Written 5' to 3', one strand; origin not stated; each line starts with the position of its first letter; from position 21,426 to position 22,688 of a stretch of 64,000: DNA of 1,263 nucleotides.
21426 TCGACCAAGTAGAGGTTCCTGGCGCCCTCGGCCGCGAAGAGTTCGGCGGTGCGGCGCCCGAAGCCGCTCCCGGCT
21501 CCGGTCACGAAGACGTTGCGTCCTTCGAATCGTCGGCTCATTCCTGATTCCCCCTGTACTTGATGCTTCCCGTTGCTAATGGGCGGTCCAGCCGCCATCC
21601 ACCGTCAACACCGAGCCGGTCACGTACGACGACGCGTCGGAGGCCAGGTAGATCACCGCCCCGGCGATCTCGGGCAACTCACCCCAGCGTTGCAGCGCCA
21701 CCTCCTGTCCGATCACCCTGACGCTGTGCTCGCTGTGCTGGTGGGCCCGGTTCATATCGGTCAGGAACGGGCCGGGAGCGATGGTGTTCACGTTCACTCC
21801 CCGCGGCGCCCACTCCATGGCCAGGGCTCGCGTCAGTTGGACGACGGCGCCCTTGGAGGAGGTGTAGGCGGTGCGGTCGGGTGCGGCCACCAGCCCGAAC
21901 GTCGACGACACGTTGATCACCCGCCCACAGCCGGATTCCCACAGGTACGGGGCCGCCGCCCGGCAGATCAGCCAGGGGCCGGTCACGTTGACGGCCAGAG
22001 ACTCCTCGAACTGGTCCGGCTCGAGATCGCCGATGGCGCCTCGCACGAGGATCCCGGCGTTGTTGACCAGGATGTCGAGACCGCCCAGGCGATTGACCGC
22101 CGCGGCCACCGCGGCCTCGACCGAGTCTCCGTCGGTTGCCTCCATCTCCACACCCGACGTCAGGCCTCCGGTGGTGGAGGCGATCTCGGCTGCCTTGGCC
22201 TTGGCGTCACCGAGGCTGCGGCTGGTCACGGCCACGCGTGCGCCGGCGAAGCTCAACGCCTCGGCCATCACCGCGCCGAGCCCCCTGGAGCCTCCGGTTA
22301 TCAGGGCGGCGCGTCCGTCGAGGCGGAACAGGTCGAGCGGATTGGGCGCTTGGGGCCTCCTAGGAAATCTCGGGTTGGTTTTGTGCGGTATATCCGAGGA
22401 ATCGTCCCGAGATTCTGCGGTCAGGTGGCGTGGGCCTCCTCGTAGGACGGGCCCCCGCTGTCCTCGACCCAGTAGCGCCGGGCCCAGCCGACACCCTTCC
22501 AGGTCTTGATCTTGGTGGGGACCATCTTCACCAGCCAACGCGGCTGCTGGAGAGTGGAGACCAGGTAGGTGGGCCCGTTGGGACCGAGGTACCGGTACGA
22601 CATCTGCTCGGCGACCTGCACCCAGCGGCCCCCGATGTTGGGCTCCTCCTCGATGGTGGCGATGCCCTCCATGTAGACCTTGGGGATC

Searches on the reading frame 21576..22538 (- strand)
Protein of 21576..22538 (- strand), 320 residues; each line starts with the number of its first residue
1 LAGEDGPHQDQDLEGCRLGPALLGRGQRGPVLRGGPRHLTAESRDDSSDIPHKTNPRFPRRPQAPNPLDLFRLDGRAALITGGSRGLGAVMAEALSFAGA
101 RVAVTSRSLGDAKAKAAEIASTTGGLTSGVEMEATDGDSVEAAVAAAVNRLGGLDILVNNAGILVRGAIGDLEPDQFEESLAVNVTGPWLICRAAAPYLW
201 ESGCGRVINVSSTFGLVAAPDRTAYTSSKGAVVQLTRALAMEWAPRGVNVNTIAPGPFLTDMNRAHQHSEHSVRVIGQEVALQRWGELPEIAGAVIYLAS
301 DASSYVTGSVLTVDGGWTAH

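Call 11: search_protein_families(library=pfam, proteins=[window:21576-22538:-], max_evalue=0.001)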
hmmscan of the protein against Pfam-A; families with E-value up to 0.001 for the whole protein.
window:21576-22538:- (320 aa): 5 families
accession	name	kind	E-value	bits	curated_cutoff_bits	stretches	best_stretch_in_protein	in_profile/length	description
PF13561.12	adh_short_C2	-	7.6e-61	206.1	27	1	85-318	6-236/236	Enoyl-(Acyl carrier protein) reductase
PF00106.31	adh_short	-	9.6e-54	182.3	26.6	1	77-268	2-192/195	short chain dehydrogenase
PF08659.16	KR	-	1.5e-13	51.5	22.6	1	79-255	4-175/180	KR domain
PF23441.1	SDR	-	6.7e-06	26.1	27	1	76-316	8-254/258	SDR-like rossmann domain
PF01370.27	Epimerase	-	6.1e-05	23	20.9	1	78-252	1-169/240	NAD dependent epimerase/dehydratase family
